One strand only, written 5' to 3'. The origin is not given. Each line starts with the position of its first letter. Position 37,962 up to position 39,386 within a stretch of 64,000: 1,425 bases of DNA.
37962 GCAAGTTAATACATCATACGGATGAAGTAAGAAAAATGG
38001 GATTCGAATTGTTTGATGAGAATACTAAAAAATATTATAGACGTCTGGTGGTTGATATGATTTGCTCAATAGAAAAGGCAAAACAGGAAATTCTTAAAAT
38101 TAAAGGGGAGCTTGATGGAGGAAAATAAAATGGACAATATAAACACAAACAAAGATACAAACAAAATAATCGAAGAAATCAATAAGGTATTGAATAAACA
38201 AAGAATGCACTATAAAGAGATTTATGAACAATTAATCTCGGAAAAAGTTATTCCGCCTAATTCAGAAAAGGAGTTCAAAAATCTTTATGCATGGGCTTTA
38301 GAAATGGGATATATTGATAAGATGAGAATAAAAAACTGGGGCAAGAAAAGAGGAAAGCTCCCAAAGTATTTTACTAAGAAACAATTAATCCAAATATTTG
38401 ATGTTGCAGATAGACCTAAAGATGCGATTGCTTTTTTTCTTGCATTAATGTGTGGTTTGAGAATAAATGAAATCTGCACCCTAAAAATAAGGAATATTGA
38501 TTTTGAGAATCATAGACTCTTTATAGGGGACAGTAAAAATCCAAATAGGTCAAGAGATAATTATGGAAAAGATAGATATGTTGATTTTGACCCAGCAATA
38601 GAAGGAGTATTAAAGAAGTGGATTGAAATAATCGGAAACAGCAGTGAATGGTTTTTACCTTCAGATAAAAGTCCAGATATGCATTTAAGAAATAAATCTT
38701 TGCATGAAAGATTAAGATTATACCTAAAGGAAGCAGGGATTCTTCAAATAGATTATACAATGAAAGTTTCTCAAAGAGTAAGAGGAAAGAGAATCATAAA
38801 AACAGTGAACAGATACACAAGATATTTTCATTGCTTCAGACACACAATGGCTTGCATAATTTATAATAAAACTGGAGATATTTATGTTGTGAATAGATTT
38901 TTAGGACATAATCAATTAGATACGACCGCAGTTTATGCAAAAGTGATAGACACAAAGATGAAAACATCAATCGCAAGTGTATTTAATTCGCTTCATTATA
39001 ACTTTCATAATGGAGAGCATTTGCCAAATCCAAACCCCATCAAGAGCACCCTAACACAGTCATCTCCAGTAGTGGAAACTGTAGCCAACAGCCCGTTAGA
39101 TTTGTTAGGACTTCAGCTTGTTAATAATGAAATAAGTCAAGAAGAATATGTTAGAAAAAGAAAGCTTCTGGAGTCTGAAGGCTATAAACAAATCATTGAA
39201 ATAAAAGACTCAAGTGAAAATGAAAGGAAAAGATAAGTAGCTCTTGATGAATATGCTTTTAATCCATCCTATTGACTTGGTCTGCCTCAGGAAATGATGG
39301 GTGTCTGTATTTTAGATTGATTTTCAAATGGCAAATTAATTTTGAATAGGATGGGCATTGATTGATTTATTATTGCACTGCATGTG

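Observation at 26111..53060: Two related elements integrated in tandem into the 5' end of a protein-coding gene, one carrying a replacement N-terminus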

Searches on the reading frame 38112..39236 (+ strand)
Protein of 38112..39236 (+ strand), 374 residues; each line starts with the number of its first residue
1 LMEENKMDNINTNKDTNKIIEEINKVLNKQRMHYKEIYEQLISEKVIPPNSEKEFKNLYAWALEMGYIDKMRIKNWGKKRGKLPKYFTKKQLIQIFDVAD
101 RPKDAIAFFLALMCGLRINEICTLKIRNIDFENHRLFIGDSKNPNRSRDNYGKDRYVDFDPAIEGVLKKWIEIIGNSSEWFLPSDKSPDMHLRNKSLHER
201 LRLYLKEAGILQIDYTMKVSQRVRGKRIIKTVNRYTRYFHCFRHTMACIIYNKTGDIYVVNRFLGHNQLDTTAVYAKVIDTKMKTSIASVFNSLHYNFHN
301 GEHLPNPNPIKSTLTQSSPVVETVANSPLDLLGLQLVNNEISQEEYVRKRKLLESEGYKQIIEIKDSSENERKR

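Call 11: search_protein_families(library=pfam, proteins=[window:38112-39236:+], max_evalue=0.01)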
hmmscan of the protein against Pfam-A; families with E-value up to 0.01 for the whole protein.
window:38112-39236:+ (374 aa): 1 family
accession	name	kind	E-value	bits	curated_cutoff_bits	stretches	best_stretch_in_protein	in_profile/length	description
PF00589.27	Phage_integrase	-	1.6e-21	77.3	27.1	1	86-278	2-168/172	Phage integrase family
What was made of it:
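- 38112..39236 (+): Tyrosine integrase Int2 (likely start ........... a few codons into the ORF); intact. PF00589 E 1.6e-21 (call 11).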

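Call 87: search_protein_families(library=ncbifam, proteins=[window:38112-39236:+], max_evalue=0.001)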
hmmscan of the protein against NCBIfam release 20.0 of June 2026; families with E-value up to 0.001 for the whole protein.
window:38112-39236:+ (374 aa): 9 families
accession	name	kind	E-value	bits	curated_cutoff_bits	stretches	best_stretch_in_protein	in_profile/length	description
NF040815.2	recomb_XerA_Arch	equivalog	1.1e-27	97.2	220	1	39-285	48-261/263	site-specific tyrosine recombinase/integron integrase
TIGR02224.1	recomb_XerC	equivalog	1.5e-17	63.9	335.15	1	55-284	73-283/295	tyrosine recombinase XerC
TIGR02249.1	integrase_gron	subfamily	7.5e-14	51.8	265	2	239-289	261-310/315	integron integrase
TIGR02225.1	recomb_XerD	equivalog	1.1e-13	51.2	329.6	1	55-291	70-287/290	site-specific tyrosine recombinase XerD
NF003462.0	PRK05084.1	equivalog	1.8e-13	50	267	1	213-290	273-356/360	tyrosine recombinase XerS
NF001399.0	PRK00283.1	subfamily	1.8e-12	47.1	279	1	55-288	80-293/300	tyrosine recombinase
NF002331.0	PRK01287.1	subfamily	2e-08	33.6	371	1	238-283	272-317/365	site-specific tyrosine recombinase XerC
NF011946.0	PRK15417.1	equivalog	9.5e-06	25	435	0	239-282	276-319/337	integron integrase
NF007370.0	PRK09870.1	subfamily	7.7e-05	22.4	221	0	85-142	11-72/200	tyrosine-type DNA invertase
